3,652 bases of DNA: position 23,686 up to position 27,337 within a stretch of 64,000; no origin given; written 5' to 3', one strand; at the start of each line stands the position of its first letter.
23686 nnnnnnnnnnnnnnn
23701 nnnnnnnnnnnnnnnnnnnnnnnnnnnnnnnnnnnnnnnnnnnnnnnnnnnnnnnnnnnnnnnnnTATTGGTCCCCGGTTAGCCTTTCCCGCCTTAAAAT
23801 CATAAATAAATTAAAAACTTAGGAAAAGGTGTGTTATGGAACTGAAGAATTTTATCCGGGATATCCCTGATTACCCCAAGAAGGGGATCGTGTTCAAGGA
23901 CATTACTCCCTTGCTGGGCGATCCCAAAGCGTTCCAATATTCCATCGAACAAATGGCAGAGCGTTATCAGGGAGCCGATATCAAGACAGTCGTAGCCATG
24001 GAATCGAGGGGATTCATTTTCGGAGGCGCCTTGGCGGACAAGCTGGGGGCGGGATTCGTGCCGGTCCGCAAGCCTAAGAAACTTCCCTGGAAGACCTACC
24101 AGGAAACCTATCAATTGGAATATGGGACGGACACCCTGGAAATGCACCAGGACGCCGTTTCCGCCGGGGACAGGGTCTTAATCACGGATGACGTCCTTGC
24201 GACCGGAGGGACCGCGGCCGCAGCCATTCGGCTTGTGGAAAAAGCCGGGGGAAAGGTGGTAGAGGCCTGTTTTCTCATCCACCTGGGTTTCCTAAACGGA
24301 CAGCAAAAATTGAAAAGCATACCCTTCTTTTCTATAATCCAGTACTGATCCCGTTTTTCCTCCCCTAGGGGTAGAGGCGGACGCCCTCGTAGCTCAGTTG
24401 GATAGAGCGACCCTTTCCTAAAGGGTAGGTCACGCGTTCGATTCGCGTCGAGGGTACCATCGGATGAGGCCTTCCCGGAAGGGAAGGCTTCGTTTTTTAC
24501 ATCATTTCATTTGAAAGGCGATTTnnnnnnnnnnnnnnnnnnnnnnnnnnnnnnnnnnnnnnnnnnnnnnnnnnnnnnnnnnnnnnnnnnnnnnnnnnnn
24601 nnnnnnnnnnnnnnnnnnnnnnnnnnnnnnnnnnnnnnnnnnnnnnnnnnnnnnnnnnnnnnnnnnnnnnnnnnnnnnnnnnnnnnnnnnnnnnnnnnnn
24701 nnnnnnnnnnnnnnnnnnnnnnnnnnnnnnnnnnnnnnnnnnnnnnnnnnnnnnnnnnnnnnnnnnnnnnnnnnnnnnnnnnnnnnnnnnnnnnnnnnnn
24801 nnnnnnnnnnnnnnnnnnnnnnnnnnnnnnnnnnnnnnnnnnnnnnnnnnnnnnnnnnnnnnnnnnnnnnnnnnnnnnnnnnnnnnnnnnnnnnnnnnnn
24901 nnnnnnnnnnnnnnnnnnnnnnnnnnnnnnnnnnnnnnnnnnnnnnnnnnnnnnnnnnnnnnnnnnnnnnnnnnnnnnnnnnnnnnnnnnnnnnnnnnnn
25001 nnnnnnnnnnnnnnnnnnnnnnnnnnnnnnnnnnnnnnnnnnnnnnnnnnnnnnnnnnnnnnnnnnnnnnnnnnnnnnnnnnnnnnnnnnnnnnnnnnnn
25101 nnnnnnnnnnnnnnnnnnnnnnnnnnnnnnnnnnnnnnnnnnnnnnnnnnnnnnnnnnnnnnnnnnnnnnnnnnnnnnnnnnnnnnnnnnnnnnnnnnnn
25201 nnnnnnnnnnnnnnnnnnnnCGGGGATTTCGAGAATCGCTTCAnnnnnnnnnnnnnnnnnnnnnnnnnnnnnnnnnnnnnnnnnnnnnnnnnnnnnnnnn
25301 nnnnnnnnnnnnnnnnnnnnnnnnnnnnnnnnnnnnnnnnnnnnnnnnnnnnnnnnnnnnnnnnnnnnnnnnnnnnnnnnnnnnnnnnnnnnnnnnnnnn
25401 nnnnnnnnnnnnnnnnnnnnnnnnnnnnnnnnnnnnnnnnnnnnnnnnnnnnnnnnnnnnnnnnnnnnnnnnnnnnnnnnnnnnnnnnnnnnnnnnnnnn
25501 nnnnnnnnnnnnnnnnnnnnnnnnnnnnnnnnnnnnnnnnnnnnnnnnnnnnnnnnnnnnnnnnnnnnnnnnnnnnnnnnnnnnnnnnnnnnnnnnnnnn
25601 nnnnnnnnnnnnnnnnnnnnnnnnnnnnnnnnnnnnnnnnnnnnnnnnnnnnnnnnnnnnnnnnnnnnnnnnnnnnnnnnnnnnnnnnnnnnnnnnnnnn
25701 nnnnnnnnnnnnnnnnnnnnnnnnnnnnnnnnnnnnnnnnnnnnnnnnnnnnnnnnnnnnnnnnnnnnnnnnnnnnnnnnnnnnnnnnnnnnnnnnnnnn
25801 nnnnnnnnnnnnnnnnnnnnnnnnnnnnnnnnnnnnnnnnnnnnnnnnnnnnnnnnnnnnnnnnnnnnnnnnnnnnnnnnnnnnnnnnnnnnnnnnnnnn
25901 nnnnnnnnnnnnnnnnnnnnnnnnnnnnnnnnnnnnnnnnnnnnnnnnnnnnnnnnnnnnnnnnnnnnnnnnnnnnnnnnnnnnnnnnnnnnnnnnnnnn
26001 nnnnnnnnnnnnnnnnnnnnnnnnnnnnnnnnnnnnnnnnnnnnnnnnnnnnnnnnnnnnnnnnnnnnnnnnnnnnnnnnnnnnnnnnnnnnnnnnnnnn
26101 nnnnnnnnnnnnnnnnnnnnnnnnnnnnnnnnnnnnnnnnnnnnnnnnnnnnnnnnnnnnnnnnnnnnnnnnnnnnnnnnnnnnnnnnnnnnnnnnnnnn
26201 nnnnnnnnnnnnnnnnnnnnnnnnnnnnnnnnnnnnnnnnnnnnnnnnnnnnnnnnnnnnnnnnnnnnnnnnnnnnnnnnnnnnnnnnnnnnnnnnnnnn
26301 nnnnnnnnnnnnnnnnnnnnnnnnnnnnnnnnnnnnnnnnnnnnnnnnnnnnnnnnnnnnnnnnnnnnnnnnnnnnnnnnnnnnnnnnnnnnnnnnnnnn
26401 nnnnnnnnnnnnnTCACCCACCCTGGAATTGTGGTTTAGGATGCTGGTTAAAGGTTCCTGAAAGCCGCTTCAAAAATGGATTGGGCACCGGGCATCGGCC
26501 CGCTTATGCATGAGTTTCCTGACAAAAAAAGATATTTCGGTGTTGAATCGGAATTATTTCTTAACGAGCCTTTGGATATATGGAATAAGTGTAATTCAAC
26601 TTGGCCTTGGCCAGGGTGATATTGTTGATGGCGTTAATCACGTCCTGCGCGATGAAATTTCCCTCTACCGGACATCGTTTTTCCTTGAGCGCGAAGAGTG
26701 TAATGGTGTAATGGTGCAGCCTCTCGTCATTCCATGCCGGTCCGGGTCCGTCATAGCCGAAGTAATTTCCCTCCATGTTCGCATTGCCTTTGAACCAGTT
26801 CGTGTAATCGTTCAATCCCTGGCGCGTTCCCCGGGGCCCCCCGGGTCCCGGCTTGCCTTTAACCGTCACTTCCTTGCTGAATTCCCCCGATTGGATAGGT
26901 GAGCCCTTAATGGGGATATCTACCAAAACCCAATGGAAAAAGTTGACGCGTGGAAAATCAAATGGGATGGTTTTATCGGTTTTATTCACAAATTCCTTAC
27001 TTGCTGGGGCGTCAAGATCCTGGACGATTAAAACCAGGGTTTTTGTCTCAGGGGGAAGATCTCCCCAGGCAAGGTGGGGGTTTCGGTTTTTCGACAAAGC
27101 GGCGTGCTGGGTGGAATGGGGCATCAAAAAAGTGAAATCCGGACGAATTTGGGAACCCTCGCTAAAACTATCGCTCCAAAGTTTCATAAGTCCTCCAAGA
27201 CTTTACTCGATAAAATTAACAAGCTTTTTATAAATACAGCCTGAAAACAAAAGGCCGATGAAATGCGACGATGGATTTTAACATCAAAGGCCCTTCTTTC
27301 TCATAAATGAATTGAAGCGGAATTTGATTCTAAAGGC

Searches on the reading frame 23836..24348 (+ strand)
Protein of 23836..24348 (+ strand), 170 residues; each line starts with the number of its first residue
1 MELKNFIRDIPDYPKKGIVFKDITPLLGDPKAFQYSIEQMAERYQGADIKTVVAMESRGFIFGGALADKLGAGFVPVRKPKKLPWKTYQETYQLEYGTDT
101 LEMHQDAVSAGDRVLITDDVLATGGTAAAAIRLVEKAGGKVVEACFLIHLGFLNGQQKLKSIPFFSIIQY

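Call 19: search_protein_families(library=pfam, proteins=[window:23836-24348:+], max_evalue=0.00001)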
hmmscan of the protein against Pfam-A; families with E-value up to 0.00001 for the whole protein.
window:23836-24348:+ (170 aa): 1 family
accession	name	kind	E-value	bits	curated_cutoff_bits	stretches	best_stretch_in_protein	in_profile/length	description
PF00156.33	Pribosyltran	-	6.5e-15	55.2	26.3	1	42-148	21-124/158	Phosphoribosyl transferase domain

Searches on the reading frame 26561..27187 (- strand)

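Call 19: search_protein_families(library=pfam, proteins=[window:26561-27187:-], max_evalue=0.00001)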
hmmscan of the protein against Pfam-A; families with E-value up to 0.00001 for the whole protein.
window:26561-27187:- (208 aa): 1 family
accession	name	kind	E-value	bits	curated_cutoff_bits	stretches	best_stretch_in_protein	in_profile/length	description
PF01161.25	PBP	-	7.2e-27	94.8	24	1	28-201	6-135/135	Phosphatidylethanolamine-binding protein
